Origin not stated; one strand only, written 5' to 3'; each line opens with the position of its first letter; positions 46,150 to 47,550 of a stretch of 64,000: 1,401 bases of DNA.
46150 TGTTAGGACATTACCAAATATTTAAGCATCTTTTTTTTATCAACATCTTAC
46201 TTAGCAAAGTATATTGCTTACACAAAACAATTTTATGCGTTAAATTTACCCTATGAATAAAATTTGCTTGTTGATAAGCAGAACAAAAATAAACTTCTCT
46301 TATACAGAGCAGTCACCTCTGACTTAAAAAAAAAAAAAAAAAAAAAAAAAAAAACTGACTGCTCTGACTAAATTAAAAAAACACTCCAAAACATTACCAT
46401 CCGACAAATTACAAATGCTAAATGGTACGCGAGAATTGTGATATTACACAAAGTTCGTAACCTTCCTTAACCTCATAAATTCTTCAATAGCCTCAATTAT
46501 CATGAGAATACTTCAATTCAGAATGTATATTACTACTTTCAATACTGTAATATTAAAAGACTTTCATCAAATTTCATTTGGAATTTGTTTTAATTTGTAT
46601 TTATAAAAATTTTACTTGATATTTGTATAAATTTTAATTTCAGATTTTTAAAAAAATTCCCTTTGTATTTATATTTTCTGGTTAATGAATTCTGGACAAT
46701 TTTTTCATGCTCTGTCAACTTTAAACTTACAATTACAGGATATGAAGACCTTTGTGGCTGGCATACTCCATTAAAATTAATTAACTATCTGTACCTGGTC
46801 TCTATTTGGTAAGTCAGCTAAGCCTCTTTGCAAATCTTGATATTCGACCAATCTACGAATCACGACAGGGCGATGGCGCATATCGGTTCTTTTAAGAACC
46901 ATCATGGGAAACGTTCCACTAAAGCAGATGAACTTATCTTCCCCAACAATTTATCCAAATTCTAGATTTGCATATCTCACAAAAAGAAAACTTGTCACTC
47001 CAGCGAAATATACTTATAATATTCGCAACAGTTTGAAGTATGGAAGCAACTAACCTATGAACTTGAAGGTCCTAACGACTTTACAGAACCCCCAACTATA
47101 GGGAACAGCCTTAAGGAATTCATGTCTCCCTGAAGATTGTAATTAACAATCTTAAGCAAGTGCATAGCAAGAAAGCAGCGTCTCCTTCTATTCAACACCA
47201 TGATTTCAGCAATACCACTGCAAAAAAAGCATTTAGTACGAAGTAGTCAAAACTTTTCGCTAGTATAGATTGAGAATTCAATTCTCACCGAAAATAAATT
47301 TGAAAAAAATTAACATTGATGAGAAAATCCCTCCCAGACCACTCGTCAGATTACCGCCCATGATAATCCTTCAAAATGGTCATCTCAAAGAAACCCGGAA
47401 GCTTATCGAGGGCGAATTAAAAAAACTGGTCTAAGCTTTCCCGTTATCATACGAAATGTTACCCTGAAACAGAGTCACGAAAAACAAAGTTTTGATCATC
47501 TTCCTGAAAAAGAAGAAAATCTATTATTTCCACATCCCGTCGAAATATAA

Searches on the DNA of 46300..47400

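Call 57: search_rna_families(source=window, start=46300, end=47400, threshold=evalue, max_evalue=10, show_alignments=1)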
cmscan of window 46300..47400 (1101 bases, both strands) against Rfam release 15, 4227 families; matches with E-value up to 10: 2.
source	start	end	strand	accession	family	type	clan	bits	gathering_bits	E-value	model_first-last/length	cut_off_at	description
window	46511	46583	-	RF01183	SNORD19B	Gene; snRNA; snoRNA; CD-box;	CL00048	23.9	50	0.45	1-84/84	no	Small nucleolar RNA SNORD19B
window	46880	46924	+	RF00032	Histone3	Cis-reg;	-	23.3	34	0.00081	1-46/46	no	Histone 3' UTR stem-loop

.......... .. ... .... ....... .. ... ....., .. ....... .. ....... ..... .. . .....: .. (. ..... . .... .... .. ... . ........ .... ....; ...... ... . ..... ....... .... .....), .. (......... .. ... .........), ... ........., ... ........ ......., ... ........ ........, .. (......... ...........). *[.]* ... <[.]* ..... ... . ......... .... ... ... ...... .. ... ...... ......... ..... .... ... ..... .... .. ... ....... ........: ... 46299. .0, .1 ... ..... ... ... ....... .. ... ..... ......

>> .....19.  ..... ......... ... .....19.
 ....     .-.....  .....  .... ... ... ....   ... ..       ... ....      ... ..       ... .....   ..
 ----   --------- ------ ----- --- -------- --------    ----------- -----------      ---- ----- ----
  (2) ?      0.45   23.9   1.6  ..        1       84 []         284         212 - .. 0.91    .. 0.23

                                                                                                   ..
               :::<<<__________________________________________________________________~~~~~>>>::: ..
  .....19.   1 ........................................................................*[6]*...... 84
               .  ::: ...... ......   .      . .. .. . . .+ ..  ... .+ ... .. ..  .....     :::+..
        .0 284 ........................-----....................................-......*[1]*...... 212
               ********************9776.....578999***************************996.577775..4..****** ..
